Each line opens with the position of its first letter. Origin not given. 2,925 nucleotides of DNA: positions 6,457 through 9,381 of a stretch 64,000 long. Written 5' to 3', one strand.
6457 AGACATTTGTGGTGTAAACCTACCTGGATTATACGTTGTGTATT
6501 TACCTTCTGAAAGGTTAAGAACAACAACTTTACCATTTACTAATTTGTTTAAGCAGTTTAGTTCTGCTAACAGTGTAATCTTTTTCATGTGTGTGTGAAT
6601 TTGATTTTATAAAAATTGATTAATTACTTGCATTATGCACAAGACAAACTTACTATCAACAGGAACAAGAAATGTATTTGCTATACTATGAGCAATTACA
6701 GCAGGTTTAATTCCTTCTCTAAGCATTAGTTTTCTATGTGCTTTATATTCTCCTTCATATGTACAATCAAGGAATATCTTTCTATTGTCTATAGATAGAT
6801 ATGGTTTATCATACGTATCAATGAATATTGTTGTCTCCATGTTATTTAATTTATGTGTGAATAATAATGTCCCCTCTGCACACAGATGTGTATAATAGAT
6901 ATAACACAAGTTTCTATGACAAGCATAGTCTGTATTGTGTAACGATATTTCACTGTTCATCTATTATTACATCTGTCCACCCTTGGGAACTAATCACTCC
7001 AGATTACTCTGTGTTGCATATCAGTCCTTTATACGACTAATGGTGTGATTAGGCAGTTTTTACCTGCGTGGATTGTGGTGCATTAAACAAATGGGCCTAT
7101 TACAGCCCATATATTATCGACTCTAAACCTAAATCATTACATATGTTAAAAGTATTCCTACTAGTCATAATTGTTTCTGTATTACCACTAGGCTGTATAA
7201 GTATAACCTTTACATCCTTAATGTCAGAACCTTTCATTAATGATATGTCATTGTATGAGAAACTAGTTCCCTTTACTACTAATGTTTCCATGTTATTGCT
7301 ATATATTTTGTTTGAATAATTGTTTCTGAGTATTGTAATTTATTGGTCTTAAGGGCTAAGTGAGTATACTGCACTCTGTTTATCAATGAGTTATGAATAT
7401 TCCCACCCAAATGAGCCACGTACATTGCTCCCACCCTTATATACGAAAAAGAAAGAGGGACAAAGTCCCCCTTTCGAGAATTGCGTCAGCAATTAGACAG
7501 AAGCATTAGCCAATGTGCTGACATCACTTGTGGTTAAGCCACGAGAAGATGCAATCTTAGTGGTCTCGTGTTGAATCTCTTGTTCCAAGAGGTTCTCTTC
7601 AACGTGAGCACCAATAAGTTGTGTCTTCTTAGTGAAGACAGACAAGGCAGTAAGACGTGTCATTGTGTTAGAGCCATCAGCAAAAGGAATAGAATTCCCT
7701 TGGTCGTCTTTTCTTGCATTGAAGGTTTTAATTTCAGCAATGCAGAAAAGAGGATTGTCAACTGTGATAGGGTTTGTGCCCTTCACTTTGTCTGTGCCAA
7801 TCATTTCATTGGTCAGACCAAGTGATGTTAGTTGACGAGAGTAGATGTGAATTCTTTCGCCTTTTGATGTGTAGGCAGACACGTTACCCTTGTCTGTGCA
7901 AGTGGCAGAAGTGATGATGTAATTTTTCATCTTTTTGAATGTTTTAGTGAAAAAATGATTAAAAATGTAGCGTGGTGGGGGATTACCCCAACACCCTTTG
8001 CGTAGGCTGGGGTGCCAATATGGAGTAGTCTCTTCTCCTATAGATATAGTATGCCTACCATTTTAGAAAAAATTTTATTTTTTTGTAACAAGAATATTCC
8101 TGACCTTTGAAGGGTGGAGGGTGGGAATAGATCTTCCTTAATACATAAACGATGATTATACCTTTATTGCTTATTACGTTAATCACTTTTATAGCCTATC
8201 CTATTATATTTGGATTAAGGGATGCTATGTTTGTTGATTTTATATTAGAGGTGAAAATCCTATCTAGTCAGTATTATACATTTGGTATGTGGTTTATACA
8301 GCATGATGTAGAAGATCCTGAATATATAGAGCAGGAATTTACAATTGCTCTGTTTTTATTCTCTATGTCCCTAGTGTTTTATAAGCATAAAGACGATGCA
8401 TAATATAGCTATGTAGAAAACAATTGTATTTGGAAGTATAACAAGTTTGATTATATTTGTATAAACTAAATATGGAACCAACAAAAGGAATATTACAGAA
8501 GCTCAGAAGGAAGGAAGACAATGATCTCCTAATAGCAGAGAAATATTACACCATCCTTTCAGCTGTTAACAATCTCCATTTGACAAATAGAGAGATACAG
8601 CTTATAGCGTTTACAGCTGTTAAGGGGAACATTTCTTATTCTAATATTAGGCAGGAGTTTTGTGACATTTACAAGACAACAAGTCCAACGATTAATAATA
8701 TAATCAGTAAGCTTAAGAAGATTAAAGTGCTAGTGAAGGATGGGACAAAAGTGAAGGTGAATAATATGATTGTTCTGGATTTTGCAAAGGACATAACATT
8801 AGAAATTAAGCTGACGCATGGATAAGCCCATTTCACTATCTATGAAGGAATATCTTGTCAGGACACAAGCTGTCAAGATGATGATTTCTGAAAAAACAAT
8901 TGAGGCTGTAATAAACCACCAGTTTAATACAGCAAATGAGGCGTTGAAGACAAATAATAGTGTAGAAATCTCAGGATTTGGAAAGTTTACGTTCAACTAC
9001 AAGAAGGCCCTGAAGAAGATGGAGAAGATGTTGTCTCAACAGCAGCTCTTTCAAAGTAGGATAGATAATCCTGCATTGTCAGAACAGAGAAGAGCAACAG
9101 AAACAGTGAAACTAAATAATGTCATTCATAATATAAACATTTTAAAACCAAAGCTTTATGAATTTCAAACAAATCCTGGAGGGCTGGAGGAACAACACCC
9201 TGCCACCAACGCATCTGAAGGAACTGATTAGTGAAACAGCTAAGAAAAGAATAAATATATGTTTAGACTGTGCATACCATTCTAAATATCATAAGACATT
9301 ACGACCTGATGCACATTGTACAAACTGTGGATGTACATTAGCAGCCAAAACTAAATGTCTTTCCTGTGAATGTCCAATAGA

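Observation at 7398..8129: GC-rich moron-like cassette bounded by inverted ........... repeats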

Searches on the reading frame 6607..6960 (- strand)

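Call 5: search_protein_families(library=pfam, proteins=[window:6607-6960:-], max_evalue=0.1)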
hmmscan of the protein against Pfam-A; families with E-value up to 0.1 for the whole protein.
window:6607-6960:- (117 aa): 2 families
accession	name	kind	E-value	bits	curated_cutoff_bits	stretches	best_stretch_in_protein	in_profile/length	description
PF13528.12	Glyco_trans_1_3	-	0.036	13.7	25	1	44-102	108-170/322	Glycosyl transferase family 1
PF09209.16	CecR_C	-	0.049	14.1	24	1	69-109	19-59/125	HTH-type transcriptional dual regulator CecR, C-terminal domain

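Call 6: search_protein_families(library=phrogs, proteins=[window:6607-6960:-], max_evalue=0.01)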
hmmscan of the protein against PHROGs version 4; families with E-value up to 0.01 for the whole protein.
window:6607-6960:- (117 aa): 0 families

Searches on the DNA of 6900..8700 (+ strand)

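Call 4: search_dna_similar(query=window:6900-8700:+, collection=phages, mode=distant, max_rows=30)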
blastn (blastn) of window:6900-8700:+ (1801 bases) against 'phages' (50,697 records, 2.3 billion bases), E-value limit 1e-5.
No match.

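Call 13: search_rna_families(source=window, start=7000, end=8600, threshold=evalue, max_evalue=1)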
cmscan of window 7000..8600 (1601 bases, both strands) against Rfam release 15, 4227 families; matches with E-value up to 1: 2.
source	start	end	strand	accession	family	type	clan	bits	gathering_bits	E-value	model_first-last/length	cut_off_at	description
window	7777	7831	+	RF03246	MIR1515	Gene; miRNA;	-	21.7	140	0.19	1-137/137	no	MIR1515 microRNA precursor family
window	7767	7842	+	RF00646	mir-204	Gene; miRNA;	-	17.3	48.4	0.5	1-89/89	no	mir-204 microRNA precursor family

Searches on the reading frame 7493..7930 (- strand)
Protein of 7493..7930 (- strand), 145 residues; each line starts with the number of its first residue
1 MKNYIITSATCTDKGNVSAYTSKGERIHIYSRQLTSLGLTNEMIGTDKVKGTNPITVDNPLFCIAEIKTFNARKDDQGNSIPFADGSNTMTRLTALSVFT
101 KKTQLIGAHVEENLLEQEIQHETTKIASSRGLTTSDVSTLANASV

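Call 5: search_protein_families(library=pfam, proteins=[window:7493-7930:-], max_evalue=0.1)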
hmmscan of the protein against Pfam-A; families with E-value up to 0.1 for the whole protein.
window:7493-7930:- (145 aa): 0 families

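Call 6: search_protein_families(library=phrogs, proteins=[window:7493-7930:-], max_evalue=0.01)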
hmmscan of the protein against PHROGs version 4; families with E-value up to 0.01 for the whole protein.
window:7493-7930:- (145 aa): 0 families

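Call 11: find_homologous_proteins(query=window:7493-7930:-)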
Query window:7493-7930:- (145 aa): 8 proteins with E <= 0.001 among 34 candidates.
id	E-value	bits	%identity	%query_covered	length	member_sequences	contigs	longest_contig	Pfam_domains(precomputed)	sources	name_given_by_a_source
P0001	2.5e-84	298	97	100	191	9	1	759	-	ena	-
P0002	7.5e-79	280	92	100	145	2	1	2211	-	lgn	-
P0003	6.4e-78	277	88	100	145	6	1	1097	-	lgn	-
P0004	1.0e-76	273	89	100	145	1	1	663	-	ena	-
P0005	1.4e-76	272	90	100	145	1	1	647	-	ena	-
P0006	1.0e-73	263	87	100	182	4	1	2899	-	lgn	-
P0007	3.1e-65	236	77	100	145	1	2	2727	-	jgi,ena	jgi:hypothetical protein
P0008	4.5e-44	167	61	100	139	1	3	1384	-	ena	-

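Call 14: find_related_loci(query=window:7493-7930:-, collection=viral_contigs, flank=6000)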
Query window:7493-7930:- (145 aa) in viral_contigs; peptide patterns used: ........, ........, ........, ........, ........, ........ (x = any residue, [..] = any of these).
20 stretches matched a pattern, but none encodes a relative of the query by tblastn (E <= 1e-3).

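Call 16: search_dna_similar(query=window:7493-7930:-, collection=phages, mode=protein, max_evalue=0.01)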
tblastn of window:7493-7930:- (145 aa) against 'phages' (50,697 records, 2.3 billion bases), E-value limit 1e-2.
No match.

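Call 19: find_related_loci(query=A1, collection=metagenome_contigs, flank=10000)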
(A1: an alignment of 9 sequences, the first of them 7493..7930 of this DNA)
Query A1 (145 aa) in metagenome_contigs; peptide patterns used: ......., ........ (x = any residue, [..] = any of these).
599 stretches matched a pattern (row limit reached: there are more); 3 encode a relative of the query (tblastn E <= 1e-3); 3 distinct loci.
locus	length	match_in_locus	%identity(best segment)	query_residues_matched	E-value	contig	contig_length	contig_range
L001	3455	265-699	100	1-145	2e-98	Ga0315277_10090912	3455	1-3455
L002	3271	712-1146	96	1-145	2e-96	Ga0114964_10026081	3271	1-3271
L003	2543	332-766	97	1-145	3e-98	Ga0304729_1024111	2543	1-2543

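Call 20: find_encoding_contigs(protein=P0006, flank=5000)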
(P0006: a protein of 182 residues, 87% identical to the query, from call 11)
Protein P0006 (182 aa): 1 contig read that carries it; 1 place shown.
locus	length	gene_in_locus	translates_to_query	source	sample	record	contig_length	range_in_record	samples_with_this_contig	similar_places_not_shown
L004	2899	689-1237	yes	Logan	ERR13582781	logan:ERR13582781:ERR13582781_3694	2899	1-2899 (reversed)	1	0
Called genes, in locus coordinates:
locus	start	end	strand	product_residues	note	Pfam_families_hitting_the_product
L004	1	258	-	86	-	?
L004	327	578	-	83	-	-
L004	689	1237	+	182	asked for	-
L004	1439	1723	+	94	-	-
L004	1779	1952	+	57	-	-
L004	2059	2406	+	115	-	-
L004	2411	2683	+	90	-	-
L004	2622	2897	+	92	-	?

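Call 21: find_encoding_contigs(protein=P0007, flank=5000)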
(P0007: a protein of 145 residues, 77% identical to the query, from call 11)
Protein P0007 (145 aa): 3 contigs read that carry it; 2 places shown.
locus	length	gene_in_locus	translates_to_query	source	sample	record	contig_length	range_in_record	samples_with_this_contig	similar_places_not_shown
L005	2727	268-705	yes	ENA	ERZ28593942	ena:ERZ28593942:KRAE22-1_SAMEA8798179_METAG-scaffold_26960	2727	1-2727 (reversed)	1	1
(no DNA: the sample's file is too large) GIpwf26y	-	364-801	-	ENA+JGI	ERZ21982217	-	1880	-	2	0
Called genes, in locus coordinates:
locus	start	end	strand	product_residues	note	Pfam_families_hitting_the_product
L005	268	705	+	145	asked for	-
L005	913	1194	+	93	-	-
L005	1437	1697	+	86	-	-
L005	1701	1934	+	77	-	-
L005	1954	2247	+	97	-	-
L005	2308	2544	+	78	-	-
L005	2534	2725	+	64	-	?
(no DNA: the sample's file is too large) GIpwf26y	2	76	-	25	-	?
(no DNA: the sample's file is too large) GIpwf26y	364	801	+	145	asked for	-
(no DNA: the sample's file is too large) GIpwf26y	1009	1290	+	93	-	-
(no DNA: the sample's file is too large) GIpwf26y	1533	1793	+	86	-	-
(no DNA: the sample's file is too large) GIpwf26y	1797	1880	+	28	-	?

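Call 22: find_encoding_contigs(protein=P0002, flank=5000)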
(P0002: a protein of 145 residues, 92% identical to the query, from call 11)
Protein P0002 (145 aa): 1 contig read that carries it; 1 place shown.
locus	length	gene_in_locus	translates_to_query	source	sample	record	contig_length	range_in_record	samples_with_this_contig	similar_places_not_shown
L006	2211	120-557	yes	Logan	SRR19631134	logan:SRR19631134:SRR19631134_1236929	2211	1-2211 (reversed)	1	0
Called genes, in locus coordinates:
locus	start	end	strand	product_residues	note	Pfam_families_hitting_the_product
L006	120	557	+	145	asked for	-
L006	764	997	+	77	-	-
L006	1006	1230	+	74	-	-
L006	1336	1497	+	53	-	-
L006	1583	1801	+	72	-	-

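Call 23: find_encoding_contigs(protein=P0008, flank=5000)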
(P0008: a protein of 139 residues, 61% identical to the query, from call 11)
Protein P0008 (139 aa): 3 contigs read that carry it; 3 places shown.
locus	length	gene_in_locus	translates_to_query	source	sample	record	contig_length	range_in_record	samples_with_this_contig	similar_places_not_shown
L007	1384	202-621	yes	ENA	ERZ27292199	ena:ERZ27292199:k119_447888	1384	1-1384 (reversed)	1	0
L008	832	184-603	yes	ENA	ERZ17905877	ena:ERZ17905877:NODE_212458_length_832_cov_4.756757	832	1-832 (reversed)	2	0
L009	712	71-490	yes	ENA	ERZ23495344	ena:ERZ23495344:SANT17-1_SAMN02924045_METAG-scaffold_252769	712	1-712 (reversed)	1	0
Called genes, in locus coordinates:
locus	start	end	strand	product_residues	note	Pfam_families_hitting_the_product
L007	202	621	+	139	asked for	-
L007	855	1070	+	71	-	-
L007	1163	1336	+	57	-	-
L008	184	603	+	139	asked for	-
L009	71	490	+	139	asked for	-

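Call 24: find_encoding_contigs(protein=P0003, flank=5000)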
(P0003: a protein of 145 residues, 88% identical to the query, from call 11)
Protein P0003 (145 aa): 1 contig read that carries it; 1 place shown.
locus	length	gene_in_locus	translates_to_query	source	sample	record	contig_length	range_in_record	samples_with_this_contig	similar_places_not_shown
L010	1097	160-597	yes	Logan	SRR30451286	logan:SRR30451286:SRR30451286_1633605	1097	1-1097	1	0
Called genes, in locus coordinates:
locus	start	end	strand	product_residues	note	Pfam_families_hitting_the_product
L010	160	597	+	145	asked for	-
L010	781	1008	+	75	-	-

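Call 25: find_encoding_contigs(protein=P0001, flank=5000)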
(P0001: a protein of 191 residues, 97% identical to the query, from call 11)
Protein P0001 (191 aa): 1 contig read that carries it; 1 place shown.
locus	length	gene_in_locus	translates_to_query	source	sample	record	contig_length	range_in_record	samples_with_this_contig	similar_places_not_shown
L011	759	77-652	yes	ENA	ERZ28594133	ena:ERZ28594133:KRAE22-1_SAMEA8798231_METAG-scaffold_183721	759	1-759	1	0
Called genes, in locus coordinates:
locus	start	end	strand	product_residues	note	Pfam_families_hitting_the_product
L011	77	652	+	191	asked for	-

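Call 39: predict_structure(alignment_id=A1)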
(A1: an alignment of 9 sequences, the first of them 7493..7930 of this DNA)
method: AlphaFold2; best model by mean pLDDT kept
length: 145 residues; sequences in the alignment: 9
mean_pLDDT: 80.7   pTM: 0.62
mean pLDDT of the five models: 80.7, 80.2, 79.8, 78.2, 76.1
residues with pLDDT >= 90: 47; 70-90: 61; 50-70: 30; < 50: 7
segments of 3 or more residues with pLDDT < 50: 140-145
pLDDT, mean of each block of 10 residues (from residue 1): 89 79 90 85 85 90 91 92 89 91 81 63 67 56 44
secondary structure, 60 per line:
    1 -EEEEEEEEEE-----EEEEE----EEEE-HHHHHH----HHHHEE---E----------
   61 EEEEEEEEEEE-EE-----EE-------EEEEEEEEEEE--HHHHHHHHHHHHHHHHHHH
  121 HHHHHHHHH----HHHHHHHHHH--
elements in order: E2-11 E17-21 E26-29 H31-36 H41-44 E61-71 E89-99 H102-129 H134-143

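Call 44: search_protein_representatives(alignment_id=A1)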
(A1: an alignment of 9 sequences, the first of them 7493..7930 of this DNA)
Query: 9 sequences, 145 profile positions. Proteins with E-value up to 0.001 (for the whole library): 114; up to 1e-10: 44; up to 1e-30: 2. The best 114 are listed.
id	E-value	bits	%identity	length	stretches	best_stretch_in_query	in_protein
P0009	2.3e-64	232.1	-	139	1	1-145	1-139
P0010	3.3e-47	176.5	-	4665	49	20-73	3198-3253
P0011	3.4e-28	114.8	-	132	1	1-141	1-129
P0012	2.8e-24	102.1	-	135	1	1-143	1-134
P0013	6.9e-24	100.8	-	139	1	5-140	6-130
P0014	2.8e-22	95.6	-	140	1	10-143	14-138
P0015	6.4e-22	94.5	-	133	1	1-145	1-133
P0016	1.8e-21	93.0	-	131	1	1-138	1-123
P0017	2.8e-21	92.4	-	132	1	1-145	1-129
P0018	1.3e-19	87.0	-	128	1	1-141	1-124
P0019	1.8e-19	86.5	-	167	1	1-143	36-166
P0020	5.7e-19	84.9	-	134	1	2-145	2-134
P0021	9.0e-19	84.3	-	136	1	1-144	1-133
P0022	4.9e-18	81.9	-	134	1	1-141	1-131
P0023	5.2e-18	81.8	-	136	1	4-140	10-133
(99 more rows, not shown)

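Call 48: search_protein_families(library=phrogs, alignment_id=A2, max_evalue=0.001)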
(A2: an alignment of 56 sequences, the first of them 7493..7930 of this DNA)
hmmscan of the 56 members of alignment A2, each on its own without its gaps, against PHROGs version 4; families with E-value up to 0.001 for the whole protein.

A. member 1, window:7493-7930:- (145 aa): 0 families

B. families by the number of members that match (of 56 scanned): 0 families

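Call 49: search_solved_structures(query=A2, max_evalue=1)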
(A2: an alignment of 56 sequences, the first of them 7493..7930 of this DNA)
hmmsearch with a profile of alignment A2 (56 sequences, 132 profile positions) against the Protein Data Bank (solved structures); distinct sequences matched with E-value up to 1: 3.
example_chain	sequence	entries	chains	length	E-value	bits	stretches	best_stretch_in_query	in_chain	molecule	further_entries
3oao_A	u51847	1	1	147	0.043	17.1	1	36-114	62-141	uncharacterized protein from DUF2059 family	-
2x3o_A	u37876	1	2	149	0.044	17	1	36-114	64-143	HYPOTHETICAL PROTEIN PA0856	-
8ok4_A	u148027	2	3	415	0.87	12.9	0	71-117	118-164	Variant surface glycoprotein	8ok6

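Call 50: find_related_loci(query=P0011, collection=viral_contigs, flank=8000)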
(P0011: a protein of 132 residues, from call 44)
Query P0011 (132 aa) in viral_contigs; peptide patterns used: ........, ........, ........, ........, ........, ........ (x = any residue, [..] = any of these).
8 stretches matched a pattern; 2 encode a relative of the query (tblastn E <= 1e-3); 2 distinct loci.
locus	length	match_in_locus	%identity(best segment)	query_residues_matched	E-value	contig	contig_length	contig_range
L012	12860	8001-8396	95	1-132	7e-85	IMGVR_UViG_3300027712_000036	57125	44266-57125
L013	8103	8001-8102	100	1-34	1e-19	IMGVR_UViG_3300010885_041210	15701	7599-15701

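Call 51: find_related_loci(query=P0012, collection=viral_contigs, flank=8000)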
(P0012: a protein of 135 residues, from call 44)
Query P0012 (135 aa) in viral_contigs; peptide patterns used: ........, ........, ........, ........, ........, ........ (x = any residue, [..] = any of these).
2 stretches matched a pattern; 1 encode a relative of the query (tblastn E <= 1e-3); 1 distinct loci.
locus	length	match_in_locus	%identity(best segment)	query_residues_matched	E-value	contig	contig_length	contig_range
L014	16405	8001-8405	76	1-135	4e-70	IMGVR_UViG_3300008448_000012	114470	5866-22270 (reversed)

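Call 52: find_related_loci(query=P0015, collection=viral_contigs, flank=8000)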
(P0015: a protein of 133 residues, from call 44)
Query P0015 (133 aa) in viral_contigs; peptide patterns used: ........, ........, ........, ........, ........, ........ (x = any residue, [..] = any of these).
8 stretches matched a pattern, but none encodes a relative of the query by tblastn (E <= 1e-3).

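Call 95: fold_search(model_id=the predicted structure, library=viral)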
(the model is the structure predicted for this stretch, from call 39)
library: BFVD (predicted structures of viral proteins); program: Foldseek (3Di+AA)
matches with E <= 10: 640; with E <= 0.001: 2
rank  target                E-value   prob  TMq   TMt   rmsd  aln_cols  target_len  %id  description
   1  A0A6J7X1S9            2.2e-04  1.00  0.31  0.34  13.7       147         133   12  Uncharacterized protein [uncultured Caudovirales phage]
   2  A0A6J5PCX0            9.6e-04  1.00  0.37  0.26   6.4       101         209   12  Uncharacterized protein [uncultured Caudovirales phage]
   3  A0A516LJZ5            2.2e-03  1.00  0.34  0.26   9.2       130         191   15  (no name in the UniProt tables at hand)
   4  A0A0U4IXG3            2.6e-03  0.99  0.36  0.33   7.7       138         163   18  Uncharacterized protein [Arthrobacter phage Rings]
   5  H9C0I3                3.3e-03  0.92  0.30  0.25   9.6       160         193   11  (no name in the UniProt tables at hand)
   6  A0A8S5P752            5.0e-03  0.90  0.26  0.28   8.9       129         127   12  SINGLE-STRANDED DNA BINDING PROTEIN REPLICATION, SINGLE-STRANDED DNA, SINGLE-STRANDED.3A [Herelleviridae sp. cttEB8]
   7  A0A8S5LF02            5.3e-03  0.94  0.27  0.30   9.2       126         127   13  Single strand binding protein [Siphoviridae sp. ct3CA7]
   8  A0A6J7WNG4            6.7e-03  0.90  0.26  0.27  13.1       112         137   12  Ssb, single-stranded DNA-binding protein [uncultured Caudovirales phage]
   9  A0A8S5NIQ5            9.0e-03  0.75  0.26  0.23  10.8       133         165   11  Single stranded DNA binding protein [Siphoviridae sp. ctsMn4]
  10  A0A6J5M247            1.4e-02  0.93  0.30  0.39   6.3       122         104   12  Uncharacterized protein [uncultured Caudovirales phage]
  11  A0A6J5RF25            1.5e-02  0.99  0.33  0.24   6.5       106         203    7  Uncharacterized protein [uncultured Caudovirales phage]
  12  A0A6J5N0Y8            1.6e-02  0.95  0.31  0.44   6.3       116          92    8  DUF3127 domain-containing protein [uncultured Caudovirales phage]
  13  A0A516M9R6            2.1e-02  0.97  0.35  0.30   8.8       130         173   15  (no name in the UniProt tables at hand)
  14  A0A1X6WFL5            2.2e-02  0.87  0.32  0.39  11.6       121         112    7  (no name in the UniProt tables at hand)
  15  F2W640                2.6e-02  0.33  0.19  0.11  14.3       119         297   18  Uncharacterized protein [Pseudomonas phage P3_CHA]
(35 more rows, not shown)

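Call 101: search_protein_families(library=pfam, alignment_id=A2, max_evalue=0.05)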
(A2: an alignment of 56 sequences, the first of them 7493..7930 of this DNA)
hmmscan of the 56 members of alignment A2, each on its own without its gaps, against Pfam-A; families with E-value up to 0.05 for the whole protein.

A. member 1, window:7493-7930:- (145 aa): 0 families

B. families by the number of members that match (of 56 scanned): 8 families
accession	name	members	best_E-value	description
PF00126.33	HTH_1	1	0.017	Bacterial regulatory helix-turn-helix protein, lysR family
PF13767.11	DUF4168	1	0.022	Domain of unknown function (DUF4168)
PF00070.33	Pyr_redox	1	0.028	Pyridine nucleotide-disulphide oxidoreductase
PF08125.19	Mannitol_dh_C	1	0.036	Mannitol dehydrogenase C-terminal domain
PF19804.4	DUF6287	1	0.036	Domain of unknown function (DUF6287)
PF20621.3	DUF6806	1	0.039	Family of unknown function (DUF6806)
PF00478.31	IMPDH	1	0.039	IMP dehydrogenase / GMP reductase domain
PF11148.14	DUF2922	1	0.046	Protein of unknown function (DUF2922)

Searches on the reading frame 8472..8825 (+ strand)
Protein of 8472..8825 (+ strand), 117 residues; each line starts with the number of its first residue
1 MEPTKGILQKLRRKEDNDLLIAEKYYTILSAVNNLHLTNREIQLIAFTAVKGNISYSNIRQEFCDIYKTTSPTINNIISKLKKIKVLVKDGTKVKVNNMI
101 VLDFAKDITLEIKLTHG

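Call 5: search_protein_families(library=pfam, proteins=[window:8472-8825:+], max_evalue=0.1)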
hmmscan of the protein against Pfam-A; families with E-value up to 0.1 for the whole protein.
window:8472-8825:+ (117 aa): 3 families
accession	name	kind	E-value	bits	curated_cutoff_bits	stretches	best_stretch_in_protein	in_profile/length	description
PF04492.19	Phage_rep_O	-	0.0036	18.2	28.7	1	27-100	15-92/95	Bacteriophage replication protein O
PF13545.12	HTH_Crp_2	-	0.065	13.6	27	0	60-99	25-64/70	Crp-like helix-turn-helix domain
PF08280.17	HTH_Mga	-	0.068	13.6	23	1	40-82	6-44/59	M protein trans-acting positive regulator (MGA) HTH domain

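Call 6: search_protein_families(library=phrogs, proteins=[window:8472-8825:+], max_evalue=0.01)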
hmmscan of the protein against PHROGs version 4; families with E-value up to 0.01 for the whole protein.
window:8472-8825:+ (117 aa): 0 families

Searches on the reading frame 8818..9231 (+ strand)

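Call 5: search_protein_families(library=pfam, proteins=[window:8818-9231:+], max_evalue=0.1)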
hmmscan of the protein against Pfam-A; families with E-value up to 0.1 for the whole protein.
window:8818-9231:+ (137 aa): 7 families
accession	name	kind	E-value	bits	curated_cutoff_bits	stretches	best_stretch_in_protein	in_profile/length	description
PF00216.26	Bac_DNA_binding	-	6.3e-08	33.2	22.4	1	10-64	3-57/90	Bacterial DNA-binding protein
PF14908.11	HU-CCDC81_euk_1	-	1.5e-05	25.4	26.1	1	17-64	13-60/89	CCDC81 eukaryotic HU domain 1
PF18291.6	HU-HIG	-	0.0017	18.8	26.2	1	20-82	44-106/125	HU domain fused to wHTH, Ig, or Glycine-rich motif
PF18175.6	HU-CCDC81_bac_2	-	0.0017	18.7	35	1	21-63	11-53/70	CCDC81-like prokaryotic HU domain 2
PF08855.15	DUF1825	-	0.008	16.5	25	1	52-101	28-75/103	Domain of unknown function (DUF1825)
PF21128.4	MCM4_WHD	-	0.0099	16.4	24.4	0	13-55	26-68/75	MCM4, winged helix domain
PF15341.11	SLX9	-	0.029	15.3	27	1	63-131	2-69/127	Ribosome biogenesis protein SLX9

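Call 6: search_protein_families(library=phrogs, proteins=[window:8818-9231:+], max_evalue=0.01)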
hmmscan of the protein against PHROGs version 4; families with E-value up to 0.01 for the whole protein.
window:8818-9231:+ (137 aa): 1 family
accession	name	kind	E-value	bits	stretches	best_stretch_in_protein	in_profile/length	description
phrog_379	-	DNA, RNA and nucleotide metabolism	3.4e-06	27.6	1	11-64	33-86/138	DNA binding protein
